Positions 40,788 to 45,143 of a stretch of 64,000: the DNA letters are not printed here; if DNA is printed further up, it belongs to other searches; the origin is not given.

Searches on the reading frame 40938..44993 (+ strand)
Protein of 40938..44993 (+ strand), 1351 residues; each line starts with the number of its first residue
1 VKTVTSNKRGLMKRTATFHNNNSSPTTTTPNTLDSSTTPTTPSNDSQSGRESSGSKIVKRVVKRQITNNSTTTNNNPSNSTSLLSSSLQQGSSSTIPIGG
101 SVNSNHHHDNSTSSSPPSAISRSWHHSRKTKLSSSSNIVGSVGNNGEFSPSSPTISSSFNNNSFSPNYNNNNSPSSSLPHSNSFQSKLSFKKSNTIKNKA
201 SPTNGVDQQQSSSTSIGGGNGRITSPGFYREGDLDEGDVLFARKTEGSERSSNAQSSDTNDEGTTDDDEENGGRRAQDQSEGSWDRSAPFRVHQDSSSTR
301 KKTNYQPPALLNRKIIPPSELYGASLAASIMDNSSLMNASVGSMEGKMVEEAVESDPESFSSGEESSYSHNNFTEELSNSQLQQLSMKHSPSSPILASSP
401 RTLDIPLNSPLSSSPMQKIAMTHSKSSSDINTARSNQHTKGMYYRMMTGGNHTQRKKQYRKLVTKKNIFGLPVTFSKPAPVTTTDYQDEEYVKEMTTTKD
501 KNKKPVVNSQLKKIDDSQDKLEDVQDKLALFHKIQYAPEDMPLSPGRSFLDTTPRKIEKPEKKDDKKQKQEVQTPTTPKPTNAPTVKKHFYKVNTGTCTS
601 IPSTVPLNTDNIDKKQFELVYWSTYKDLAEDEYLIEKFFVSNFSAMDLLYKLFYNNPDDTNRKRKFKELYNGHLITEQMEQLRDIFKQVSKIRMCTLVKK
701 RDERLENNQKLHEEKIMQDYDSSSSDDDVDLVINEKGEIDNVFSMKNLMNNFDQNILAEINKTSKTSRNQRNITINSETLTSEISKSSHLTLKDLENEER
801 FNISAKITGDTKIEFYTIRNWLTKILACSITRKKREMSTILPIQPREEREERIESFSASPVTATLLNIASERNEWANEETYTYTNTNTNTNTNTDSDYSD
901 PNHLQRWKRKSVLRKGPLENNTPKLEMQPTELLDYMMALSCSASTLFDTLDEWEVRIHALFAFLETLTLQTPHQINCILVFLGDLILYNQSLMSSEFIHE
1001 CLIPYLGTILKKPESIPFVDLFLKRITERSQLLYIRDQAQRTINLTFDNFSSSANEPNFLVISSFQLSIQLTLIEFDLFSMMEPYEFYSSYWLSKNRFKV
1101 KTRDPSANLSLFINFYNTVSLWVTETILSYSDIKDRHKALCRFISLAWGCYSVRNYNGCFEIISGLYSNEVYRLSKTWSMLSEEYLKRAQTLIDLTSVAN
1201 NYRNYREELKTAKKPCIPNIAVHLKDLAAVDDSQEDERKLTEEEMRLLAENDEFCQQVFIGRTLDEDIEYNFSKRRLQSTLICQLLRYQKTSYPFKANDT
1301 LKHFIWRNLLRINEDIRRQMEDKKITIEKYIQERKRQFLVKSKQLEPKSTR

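Call 10: search_protein_families(library=pfam, proteins=[window:40938-44993:+], max_evalue=0.001)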
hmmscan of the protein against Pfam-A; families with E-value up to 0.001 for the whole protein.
window:40938-44993:+ (1351 aa): 1 family
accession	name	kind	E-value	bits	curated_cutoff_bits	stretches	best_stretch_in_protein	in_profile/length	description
PF00617.24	RasGEF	-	1.5e-46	159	23.1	1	1067-1242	2-171/181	RasGEF domain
